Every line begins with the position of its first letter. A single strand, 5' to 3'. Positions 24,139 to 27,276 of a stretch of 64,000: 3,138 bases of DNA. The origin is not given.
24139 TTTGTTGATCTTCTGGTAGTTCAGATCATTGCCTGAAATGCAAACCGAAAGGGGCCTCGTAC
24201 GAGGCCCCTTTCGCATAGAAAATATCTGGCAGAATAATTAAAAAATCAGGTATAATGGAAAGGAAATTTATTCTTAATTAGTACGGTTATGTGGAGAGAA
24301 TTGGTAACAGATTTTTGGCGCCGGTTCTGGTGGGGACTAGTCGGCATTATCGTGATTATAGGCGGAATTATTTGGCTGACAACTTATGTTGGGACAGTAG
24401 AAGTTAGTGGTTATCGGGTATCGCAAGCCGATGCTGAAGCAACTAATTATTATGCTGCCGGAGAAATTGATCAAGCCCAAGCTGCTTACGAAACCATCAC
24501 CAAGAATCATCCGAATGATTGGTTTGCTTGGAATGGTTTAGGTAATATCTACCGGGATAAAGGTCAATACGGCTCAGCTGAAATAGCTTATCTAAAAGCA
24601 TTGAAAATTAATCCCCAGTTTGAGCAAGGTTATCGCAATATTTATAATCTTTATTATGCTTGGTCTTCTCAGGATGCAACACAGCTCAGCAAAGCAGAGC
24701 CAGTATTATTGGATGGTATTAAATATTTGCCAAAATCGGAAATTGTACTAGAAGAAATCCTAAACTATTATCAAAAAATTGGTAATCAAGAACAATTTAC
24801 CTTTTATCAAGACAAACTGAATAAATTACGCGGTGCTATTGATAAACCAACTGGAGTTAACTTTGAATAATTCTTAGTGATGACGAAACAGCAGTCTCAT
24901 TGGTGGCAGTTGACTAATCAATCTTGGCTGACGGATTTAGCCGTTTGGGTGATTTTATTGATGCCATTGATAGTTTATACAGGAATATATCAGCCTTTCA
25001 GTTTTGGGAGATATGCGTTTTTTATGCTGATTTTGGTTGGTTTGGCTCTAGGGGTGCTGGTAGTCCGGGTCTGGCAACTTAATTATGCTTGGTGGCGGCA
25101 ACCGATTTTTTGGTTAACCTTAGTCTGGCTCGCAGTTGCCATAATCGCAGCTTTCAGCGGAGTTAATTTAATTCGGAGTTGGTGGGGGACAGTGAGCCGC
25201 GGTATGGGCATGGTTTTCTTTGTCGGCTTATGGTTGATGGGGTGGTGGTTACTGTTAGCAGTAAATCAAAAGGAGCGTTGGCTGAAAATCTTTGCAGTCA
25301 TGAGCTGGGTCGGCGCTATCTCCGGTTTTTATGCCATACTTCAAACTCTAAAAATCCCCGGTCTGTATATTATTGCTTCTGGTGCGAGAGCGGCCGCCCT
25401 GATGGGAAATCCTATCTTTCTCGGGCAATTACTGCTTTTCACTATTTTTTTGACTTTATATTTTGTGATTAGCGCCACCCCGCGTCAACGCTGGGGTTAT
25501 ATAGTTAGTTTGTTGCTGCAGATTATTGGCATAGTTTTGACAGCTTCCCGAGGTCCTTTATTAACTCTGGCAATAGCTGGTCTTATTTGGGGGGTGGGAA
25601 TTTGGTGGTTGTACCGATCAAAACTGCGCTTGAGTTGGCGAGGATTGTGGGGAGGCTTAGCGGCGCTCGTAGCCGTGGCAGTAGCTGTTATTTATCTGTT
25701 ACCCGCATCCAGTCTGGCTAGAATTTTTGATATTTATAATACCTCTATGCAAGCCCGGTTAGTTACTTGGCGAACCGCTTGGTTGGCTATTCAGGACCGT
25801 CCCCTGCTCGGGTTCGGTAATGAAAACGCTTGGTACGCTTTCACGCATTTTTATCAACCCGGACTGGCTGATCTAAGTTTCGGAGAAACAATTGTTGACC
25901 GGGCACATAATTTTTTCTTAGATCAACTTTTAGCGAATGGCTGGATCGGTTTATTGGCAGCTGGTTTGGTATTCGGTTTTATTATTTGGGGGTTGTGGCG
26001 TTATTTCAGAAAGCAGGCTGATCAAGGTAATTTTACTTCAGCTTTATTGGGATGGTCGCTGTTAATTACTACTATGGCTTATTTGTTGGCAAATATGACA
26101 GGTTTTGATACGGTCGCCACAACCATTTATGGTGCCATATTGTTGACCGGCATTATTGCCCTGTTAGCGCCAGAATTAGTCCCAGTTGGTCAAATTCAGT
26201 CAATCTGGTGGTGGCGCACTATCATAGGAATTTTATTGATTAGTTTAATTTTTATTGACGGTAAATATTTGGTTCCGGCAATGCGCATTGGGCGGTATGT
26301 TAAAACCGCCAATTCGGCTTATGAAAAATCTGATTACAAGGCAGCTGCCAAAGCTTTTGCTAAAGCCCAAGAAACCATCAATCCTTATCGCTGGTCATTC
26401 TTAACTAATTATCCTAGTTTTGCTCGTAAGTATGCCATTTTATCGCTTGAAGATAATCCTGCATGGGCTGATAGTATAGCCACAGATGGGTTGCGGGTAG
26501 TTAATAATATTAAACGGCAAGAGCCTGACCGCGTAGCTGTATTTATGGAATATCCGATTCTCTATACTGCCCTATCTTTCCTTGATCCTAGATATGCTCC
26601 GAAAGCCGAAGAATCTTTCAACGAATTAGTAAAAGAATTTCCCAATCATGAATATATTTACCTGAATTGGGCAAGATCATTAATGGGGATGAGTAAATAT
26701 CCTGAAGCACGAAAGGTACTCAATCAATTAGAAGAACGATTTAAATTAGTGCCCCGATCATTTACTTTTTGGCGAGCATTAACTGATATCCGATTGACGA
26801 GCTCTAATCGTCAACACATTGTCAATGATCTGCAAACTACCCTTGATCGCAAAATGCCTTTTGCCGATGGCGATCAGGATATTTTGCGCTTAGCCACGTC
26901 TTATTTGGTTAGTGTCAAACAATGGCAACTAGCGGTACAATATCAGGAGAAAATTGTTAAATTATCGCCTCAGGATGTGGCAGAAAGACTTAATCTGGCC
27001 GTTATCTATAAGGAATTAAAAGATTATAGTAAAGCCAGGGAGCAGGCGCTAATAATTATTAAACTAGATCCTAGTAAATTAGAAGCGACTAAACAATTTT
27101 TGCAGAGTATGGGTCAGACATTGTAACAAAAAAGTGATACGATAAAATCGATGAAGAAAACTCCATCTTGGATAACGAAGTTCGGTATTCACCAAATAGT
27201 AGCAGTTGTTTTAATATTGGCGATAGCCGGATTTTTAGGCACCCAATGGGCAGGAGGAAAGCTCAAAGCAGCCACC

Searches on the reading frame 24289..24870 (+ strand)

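Call 18: search_protein_families(library=pfam, proteins=[window:24289-24870:+], max_evalue=0.001)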
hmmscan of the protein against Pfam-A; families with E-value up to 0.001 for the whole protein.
window:24289-24870:+ (193 aa): 14 families
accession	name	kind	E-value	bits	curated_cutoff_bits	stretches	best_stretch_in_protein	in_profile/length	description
PF13432.12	TPR_16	-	8.4e-12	45.7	32.7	1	49-110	2-63/65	Tetratricopeptide repeat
PF07719.23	TPR_2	-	1.5e-11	43.9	27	1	79-110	2-33/34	Tetratricopeptide repeat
PF00515.34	TPR_1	-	5.5e-11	42.2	27.8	1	80-111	3-34/34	Tetratricopeptide repeat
PF13181.12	TPR_8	-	2.1e-08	34.1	25.7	1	80-110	3-33/34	Tetratricopeptide repeat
PF13431.12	TPR_17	-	7.1e-08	32.6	24.4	1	66-98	1-33/34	Tetratricopeptide repeat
PF13428.12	TPR_14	-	2.6e-07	31.1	23.5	0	54-86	11-43/44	Tetratricopeptide repeat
PF13414.12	TPR_11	-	3.5e-05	23.9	26.8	1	85-123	1-39/42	TPR repeat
PF13424.12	TPR_12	-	4.7e-05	23.9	30.1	1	62-108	28-75/77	Tetratricopeptide repeat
PF14559.12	TPR_19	-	7.6e-05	23.4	25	1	55-111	2-58/68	Tetratricopeptide repeat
PF23914.1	TPR_CcmH_CycH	-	0.00029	21.1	42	1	69-145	41-115/158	Cytochrome c-type biogenesis protein H TPR domain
PF18495.6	VbhA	-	0.00037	20.9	25.9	1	37-71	12-46/47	Antitoxin VbhA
PF13174.12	TPR_6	-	0.0004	21.3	26.3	0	51-76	7-32/33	Tetratricopeptide repeat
PF22860.2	DUF7017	-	0.00049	20.6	27.5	1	51-109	8-65/141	Domain of unknown function (DUF7017)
PF13176.12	TPR_7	-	0.00079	19.8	27.9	0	80-110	1-31/36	Tetratricopeptide repeat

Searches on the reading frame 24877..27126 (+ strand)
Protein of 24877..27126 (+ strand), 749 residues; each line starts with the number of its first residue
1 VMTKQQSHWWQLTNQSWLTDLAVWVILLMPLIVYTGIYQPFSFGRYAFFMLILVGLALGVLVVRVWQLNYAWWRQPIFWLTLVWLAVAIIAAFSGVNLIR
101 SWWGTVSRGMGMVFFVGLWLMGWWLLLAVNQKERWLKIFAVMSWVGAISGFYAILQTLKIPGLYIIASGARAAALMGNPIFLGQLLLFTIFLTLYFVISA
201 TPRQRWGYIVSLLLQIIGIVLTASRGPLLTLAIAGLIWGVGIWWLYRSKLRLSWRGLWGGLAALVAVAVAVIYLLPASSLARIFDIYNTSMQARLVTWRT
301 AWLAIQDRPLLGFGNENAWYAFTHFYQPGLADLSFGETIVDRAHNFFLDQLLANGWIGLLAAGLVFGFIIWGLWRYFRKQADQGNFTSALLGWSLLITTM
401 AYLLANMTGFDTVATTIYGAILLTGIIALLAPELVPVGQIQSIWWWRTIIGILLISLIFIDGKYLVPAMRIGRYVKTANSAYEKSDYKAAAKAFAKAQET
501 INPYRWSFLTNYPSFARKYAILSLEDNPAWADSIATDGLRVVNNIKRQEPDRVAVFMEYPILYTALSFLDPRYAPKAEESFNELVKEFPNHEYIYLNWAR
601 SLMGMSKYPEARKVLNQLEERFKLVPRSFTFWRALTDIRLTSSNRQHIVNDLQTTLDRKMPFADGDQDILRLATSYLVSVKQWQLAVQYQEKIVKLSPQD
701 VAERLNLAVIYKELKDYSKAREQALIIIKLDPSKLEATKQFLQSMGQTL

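Call 18: search_protein_families(library=pfam, proteins=[window:24877-27126:+], max_evalue=0.001)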
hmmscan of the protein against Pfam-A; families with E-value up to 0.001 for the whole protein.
window:24877-27126:+ (749 aa): 8 families
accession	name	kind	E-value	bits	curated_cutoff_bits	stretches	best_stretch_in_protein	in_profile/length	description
PF04932.20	Wzy_C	-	1.4e-17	64.3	31.7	1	211-361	2-147/149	O-Antigen ligase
PF14559.12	TPR_19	-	3.8e-09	37.2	25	0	576-621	9-54/68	Tetratricopeptide repeat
PF13432.12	TPR_16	-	3.2e-08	34.3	32.7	0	596-635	1-37/65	Tetratricopeptide repeat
PF07719.23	TPR_2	-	4.2e-07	30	27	0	706-733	6-33/34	Tetratricopeptide repeat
PF13428.12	TPR_14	-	3e-05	24.7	23.5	0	702-737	2-37/44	Tetratricopeptide repeat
PF13174.12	TPR_6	-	4.9e-05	24.1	26.3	0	705-732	4-31/33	Tetratricopeptide repeat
PF13371.12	TPR_9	-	0.00011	22.6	35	1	678-722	6-50/73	Tetratricopeptide repeat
PF13431.12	TPR_17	-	0.00098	19.7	24.4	0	691-722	3-34/34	Tetratricopeptide repeat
